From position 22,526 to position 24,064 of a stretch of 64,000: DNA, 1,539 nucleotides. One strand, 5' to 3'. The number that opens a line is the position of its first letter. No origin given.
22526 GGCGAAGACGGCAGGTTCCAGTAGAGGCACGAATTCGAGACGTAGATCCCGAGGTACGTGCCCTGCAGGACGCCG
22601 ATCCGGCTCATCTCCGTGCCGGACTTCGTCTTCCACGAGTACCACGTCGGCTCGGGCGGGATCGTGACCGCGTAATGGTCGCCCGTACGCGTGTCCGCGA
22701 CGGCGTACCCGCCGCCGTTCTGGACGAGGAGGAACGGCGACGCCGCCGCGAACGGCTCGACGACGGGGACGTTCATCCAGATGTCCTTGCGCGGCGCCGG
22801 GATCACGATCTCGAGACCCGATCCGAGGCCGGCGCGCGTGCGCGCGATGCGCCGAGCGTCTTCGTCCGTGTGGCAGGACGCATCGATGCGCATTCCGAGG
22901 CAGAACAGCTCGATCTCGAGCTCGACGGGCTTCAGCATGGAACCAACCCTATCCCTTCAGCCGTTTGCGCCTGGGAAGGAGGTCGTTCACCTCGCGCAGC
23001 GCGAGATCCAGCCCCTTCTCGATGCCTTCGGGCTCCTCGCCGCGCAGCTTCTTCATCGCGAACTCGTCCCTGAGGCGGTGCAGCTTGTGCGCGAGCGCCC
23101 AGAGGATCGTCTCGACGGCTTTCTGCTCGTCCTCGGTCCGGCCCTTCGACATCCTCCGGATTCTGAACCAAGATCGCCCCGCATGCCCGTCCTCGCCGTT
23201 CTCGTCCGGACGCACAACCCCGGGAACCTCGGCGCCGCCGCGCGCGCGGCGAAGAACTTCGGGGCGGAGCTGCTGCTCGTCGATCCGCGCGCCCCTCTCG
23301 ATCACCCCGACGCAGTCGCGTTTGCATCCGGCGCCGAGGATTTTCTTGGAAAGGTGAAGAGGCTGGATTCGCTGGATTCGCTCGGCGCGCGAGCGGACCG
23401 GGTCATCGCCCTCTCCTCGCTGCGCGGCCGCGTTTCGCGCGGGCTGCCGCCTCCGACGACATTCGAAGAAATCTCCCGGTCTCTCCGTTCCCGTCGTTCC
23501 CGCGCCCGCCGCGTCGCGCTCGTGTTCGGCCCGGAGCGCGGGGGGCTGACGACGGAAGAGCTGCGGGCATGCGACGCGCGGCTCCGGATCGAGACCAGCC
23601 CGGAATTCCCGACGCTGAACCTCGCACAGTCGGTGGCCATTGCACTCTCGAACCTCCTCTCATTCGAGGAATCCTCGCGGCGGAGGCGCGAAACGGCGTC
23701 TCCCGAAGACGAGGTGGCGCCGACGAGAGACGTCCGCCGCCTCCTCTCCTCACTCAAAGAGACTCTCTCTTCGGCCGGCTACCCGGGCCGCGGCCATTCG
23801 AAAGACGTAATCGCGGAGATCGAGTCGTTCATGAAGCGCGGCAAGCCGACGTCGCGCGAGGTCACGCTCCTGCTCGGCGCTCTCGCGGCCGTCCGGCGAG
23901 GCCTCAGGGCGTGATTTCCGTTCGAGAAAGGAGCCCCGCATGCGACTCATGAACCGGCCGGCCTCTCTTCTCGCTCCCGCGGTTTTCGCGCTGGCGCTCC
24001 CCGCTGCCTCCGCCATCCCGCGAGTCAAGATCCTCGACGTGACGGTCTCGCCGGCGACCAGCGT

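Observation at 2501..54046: Dispersed AT-rich polypurine/polypyrimidine motif (core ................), mostly intragenic and often in inverted pairs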

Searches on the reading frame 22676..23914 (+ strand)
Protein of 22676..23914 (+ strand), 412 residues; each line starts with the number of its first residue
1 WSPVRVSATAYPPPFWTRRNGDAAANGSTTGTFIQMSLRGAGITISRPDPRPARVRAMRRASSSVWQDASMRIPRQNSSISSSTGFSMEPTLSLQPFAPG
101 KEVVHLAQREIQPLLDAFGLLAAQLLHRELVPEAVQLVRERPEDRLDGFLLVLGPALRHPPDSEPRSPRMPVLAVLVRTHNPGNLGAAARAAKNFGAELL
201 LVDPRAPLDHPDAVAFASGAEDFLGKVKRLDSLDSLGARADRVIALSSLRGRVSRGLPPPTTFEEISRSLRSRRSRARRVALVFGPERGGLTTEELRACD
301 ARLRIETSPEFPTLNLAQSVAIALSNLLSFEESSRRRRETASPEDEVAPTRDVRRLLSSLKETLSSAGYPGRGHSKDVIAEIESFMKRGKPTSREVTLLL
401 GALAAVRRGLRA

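Call 13: search_protein_families(library=pfam, proteins=[window:22676-23914:+], max_evalue=0.01)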
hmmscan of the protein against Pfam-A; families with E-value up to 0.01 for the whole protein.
window:22676-23914:+ (412 aa): 1 family
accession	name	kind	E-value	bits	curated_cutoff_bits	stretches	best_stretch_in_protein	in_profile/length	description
PF00588.24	SpoU_methylase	-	1.1e-24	87.6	29.7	1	173-324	3-141/142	SpoU rRNA Methylase family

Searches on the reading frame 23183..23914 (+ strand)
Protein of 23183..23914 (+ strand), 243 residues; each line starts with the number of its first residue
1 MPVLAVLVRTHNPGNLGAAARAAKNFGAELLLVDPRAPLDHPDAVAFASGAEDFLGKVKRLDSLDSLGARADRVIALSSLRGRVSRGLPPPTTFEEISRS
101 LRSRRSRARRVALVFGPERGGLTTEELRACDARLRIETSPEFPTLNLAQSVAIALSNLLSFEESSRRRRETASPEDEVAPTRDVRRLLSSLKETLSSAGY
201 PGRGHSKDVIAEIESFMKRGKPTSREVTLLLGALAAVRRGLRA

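Call 35: search_protein_families(library=ncbifam, proteins=[window:23183-23914:+], max_evalue=0.00001)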
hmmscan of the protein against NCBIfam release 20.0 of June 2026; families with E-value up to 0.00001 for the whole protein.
window:23183-23914:+ (243 aa): 5 families
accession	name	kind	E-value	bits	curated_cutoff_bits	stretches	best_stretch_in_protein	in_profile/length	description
TIGR00050.1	rRNA_methyl_1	subfamily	1.9e-37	129.3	167.15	1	5-238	7-229/233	TrmJ/YjtD family RNA methyltransferase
NF011694.0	PRK15114.1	equivalog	1.2e-31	110.1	280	1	5-239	7-239/246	tRNA (cytosine(32)/uridine(32)-2'-O)-methyltransferase TrmJ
NF007752.0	PRK10433.1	equivalog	5.5e-24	84.9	212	1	1-192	1-189/228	tRNA/rRNA methyltransferase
NF041077.1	tRNAmeth_TrmJ_Sulfolob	equivalog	4e-17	62.6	350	1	6-168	5-161/229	tRNA (cytidine-2'-O-)-methyltransferase TrmJ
TIGR00186.1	rRNA_methyl_3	equivalog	2.6e-08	33.6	160.15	0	103-158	181-236/240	23S rRNA (guanosine(2251)-2'-O)-methyltransferase RlmB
